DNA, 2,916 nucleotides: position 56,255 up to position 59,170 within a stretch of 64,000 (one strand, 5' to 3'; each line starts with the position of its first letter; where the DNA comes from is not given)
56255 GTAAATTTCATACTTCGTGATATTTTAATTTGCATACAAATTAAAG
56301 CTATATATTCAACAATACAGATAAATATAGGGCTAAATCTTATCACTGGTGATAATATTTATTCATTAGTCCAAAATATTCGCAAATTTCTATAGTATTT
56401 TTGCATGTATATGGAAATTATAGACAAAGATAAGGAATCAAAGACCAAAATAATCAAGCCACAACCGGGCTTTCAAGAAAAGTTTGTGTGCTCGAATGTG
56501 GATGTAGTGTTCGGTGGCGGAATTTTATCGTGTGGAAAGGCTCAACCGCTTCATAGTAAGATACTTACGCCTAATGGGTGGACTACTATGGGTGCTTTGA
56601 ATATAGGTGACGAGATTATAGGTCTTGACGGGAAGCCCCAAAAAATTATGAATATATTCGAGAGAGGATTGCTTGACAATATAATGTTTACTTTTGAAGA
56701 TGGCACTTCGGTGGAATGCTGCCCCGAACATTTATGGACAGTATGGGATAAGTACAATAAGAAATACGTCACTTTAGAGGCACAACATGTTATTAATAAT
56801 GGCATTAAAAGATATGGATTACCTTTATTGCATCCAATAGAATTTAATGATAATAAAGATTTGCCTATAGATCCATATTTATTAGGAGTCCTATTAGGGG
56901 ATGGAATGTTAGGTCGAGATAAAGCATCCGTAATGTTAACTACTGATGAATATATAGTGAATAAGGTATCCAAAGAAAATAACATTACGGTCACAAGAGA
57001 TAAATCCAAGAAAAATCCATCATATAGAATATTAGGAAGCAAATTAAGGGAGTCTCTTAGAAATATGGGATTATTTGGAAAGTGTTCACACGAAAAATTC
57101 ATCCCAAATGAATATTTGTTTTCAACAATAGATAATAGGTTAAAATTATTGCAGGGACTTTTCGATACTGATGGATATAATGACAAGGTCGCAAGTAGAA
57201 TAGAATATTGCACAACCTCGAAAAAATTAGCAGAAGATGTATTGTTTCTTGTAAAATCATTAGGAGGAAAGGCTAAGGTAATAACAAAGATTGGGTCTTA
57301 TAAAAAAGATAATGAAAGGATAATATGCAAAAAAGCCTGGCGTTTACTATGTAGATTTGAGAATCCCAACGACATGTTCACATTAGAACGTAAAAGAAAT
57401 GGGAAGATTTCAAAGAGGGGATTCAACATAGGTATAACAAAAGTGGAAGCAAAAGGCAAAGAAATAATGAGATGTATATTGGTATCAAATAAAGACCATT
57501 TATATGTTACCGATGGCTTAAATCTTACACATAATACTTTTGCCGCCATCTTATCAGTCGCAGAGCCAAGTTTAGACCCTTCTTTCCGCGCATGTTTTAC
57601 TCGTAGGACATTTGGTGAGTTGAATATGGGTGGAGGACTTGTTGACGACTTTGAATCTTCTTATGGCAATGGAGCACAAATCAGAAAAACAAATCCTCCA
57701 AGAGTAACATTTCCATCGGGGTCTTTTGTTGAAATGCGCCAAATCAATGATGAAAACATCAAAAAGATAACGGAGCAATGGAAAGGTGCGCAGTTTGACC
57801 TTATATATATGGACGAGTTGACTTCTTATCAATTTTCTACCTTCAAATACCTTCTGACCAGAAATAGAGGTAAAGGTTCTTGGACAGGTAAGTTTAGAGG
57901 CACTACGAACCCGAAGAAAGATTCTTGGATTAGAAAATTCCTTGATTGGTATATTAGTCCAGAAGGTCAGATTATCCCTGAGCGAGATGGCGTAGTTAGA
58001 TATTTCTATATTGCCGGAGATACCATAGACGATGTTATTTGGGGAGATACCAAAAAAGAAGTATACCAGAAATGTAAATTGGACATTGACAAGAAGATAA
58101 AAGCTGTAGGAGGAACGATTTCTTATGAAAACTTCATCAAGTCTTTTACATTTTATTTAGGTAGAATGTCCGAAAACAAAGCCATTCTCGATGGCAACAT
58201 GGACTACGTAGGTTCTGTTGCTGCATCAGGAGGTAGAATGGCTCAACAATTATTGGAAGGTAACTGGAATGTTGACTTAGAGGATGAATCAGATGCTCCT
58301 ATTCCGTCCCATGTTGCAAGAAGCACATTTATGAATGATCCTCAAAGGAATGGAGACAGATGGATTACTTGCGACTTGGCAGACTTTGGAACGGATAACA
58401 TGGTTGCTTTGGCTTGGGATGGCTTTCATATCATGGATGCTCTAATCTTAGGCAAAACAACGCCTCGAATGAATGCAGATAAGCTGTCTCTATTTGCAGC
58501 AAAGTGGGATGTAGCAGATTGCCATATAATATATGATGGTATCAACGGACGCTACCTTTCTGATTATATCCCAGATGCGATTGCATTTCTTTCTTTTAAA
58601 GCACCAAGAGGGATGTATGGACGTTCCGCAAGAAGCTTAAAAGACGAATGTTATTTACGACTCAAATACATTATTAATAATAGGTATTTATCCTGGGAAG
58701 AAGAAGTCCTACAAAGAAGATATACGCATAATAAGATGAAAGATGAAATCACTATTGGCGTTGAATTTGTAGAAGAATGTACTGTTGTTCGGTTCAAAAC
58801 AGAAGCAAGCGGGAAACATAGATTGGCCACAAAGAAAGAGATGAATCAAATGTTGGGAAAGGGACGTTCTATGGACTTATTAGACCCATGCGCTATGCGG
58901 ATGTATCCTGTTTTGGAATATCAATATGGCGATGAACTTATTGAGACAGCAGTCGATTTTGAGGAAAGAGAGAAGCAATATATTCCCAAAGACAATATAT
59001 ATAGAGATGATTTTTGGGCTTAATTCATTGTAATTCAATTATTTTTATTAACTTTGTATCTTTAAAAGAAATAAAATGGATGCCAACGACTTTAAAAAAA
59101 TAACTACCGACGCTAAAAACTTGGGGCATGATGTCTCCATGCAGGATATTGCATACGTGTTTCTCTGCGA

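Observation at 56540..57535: Class-3-type intein with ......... endonuclease splitting the terminase Walker A lysine from its threonine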

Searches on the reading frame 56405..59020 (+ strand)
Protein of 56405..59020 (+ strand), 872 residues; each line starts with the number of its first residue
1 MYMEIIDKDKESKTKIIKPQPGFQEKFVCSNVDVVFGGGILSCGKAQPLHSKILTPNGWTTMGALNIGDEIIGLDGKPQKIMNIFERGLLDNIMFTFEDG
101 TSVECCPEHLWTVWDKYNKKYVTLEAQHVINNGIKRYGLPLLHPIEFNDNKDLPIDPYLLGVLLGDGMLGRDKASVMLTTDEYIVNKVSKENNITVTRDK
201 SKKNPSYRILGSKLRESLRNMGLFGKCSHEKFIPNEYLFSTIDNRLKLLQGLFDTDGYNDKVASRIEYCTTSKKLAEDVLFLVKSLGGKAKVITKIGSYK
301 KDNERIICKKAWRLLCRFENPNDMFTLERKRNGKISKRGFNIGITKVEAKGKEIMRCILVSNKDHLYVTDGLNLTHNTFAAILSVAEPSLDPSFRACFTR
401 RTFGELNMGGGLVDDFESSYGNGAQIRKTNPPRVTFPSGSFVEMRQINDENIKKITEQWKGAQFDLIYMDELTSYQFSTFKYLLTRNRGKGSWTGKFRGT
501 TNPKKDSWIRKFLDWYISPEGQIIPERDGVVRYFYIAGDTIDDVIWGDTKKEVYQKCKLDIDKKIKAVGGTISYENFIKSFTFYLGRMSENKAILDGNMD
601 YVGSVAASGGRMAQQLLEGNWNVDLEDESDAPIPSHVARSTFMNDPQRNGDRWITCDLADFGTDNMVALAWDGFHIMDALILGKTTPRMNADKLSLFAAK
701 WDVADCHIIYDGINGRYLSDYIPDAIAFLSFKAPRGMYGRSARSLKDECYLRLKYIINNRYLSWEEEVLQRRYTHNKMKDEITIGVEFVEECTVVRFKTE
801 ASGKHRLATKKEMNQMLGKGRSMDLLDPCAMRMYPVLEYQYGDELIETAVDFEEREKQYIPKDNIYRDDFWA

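Call 4: search_protein_families(library=pfam, proteins=[window:56405-59020:+], max_evalue=1)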
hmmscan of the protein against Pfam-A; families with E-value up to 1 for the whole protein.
window:56405-59020:+ (872 aa): 4 families
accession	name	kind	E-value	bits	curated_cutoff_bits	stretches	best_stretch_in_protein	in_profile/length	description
PF14528.11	LAGLIDADG_3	-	3e-08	34.2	22.5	1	245-299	3-56/82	LAGLIDADG-like domain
PF03237.21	Terminase_6N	-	6.9e-07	29.6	22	1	430-621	67-200/215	Terminase large subunit, T4likevirus-type, N-terminal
PF05204.19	Hom_end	-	0.025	15.1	21.1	1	234-298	3-68/110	Homing endonuclease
PF13403.11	Hint_2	-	0.22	12.4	28.4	1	51-89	7-45/147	Hint domain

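Call 6: search_protein_families(library=ncbifam, proteins=[window:56405-59020:+], max_evalue=1)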
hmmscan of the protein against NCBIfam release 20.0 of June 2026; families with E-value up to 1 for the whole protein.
window:56405-59020:+ (872 aa): 6 families
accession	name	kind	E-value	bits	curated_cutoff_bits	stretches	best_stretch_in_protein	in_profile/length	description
NF005852.0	PRK07773.1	equivalog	1.4e-08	33.6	780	1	181-297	549-671/886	replicative DNA helicase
NF045703.1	rSAM_Tes_intein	exception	1.4e-06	26.4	1700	1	224-293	442-513/1040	tetraether lipid synthase Tes, intein-containing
NF007072.0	PRK09519.1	equivalog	2e-05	23.2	1024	1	219-291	434-511/790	intein-containing recombinase RecA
NF038098.1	GyrA_w_intein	exception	0.00022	19.2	1850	1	214-303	306-393/1232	intein-containing DNA gyrase subunit A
NF011491.0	PRK14898.1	equivalog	0.0022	16.1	783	1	158-287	247-379/860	DNA-directed RNA polymerase subunit A''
NF011287.0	PRK14698.1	equivalog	0.048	11.6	1238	1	159-307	396-548/1017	V-type ATP synthase subunit A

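Call 7: search_dna_similar(query=window:56405-59020:+, collection=phages, mode=protein, max_rows=40)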
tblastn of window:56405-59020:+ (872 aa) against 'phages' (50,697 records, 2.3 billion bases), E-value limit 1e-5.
Records with a match: 1899; places in all: 1963; records where one place covers at least 80% of the query: 3.
Best place of each record, by identity: <60% 1899.
By first word of the organism name: Escherichia 342; Mycobacterium 299; Pseudomonas 254; Salmonella 205; Vibrio 194; Rheinheimera 115; Klebsiella 66; Stx2a-converting 49; Erwinia 38; Aeromonas 37; and 70 more.
By host as written in the record: - 277; Mycobacterium smegmatis mc2 155 229; Rheinheimera sp. BAL341 115; Escherichia coli 98; Pseudomonas aeruginosa 81; Escherichia coli K-12 MG1655 49; Klebsiella pneumoniae 34; Mycobacterium smegmatis mc#155 34; and 406 more.
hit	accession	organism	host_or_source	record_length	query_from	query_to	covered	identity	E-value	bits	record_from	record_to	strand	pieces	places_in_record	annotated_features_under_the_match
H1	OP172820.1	Parabacteroides phage PF672P2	Parabacteroides faecis DA672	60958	20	840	94%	30.1%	2e-96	338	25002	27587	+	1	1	hypothetical protein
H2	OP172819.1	Parabacteroides phage PF672P1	Parabacteroides faecis DA672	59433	20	840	94%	30.0%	3e-95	335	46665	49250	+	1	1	hypothetical protein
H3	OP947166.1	Thiohalocapsa phage LS06-2018-MD04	-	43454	19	831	93%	25.9%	1e-30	136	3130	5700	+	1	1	DarB-like antirestriction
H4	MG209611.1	Aphanizomenon phage vB_AphaS-CL131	Aphanizomenon flos-aquae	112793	8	696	67%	31.3%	2e-30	211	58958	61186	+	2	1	terminase large subunit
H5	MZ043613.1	Acinetobacter phage TaPaz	Acinetobacter baumannii NIPH601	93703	18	621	69%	30.4%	7e-69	256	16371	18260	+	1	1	large terminase subunit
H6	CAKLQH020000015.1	Acinetobacter phage MD-2021a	not known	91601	18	621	69%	30.4%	1e-68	255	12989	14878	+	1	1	putative replication protein P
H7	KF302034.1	Pseudoalteromonas phage HM1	Pseudoalteromonas sp. str. H71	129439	14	629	71%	28.3%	5e-56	217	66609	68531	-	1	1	record has no annotation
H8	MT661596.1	Proteus phage 10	Proteus mirabilis 3b10_21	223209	7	387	44%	36.0%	2e-51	202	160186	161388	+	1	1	helicase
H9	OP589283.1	Shewanella phage FishSpeaker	Shewanella oneidensis MR-1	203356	41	470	49%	31.5%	9e-38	159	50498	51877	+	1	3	terminase large subunit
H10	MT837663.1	Bacteriophage sp.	human fecal samples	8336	359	833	54%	28.2%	2e-42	174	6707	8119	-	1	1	record has no annotation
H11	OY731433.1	Bacteroides phage LoVEphage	-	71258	359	833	54%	28.2%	2e-42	174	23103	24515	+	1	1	terminase large subunit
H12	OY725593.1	Bacteroides phage LoVEphage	-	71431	359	833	54%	28.2%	2e-42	174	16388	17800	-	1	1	terminase large subunit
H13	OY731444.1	Bacteroides phage LoVEphage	-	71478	359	833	54%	28.2%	2e-42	174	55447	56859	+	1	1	terminase large subunit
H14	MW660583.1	Bacteroides phage LoVEphage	Bacteroides sp.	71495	359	833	54%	28.2%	2e-42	174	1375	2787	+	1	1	large terminase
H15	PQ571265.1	Bacteroides phage BI-TP1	Bacteroides intestinalis BG4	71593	359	833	54%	28.2%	2e-42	174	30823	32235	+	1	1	terminase large subunit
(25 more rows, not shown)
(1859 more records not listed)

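Call 10: get_annotated_region(hit=H1, flank=3000)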
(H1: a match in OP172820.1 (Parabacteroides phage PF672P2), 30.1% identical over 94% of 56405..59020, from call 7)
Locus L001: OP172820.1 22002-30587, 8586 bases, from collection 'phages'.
description: Parabacteroides phage PF672P2, complete genome.
organism: Parabacteroides phage PF672P2 (NCBI taxid 2968685)
taxonomy: Viruses; Duplodnaviria; Heunggongvirae; Uroviricota; Caudoviricetes
host: Parabacteroides faecis DA672; source: municipal sewage; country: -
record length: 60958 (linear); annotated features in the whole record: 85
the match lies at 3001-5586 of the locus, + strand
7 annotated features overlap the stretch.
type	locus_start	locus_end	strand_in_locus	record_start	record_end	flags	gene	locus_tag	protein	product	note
CDS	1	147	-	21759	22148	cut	-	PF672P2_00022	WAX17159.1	hypothetical protein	-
CDS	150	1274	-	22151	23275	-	-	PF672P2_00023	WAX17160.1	hypothetical protein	-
CDS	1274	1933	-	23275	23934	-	-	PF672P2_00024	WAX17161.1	hypothetical protein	-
CDS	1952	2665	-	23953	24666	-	-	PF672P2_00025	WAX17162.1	hypothetical protein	-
CDS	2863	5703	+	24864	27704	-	-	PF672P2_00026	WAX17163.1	hypothetical protein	-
CDS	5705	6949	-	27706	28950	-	-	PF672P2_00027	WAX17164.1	hypothetical protein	-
CDS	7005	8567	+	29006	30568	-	-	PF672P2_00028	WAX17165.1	hypothetical protein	-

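Call 47: get_annotated_region(hit=H5, flank=500)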
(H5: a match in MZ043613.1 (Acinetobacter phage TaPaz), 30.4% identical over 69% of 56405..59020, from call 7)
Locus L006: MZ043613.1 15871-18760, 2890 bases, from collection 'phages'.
description: Acinetobacter phage TaPaz, complete genome.
organism: Acinetobacter phage TaPaz (NCBI taxid 2834266)
taxonomy: Viruses; Duplodnaviria; Heunggongvirae; Uroviricota; Caudoviricetes
host: Acinetobacter baumannii NIPH601; source: waste water; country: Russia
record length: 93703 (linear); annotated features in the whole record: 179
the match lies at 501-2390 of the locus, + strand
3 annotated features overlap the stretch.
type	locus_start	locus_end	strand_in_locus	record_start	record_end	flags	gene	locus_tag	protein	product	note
CDS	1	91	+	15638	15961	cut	-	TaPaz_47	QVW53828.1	cell wall hydrolase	-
CDS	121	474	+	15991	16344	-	-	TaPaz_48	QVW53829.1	hypothetical protein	-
CDS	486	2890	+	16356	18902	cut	-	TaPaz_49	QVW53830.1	large terminase subunit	intein-containing protein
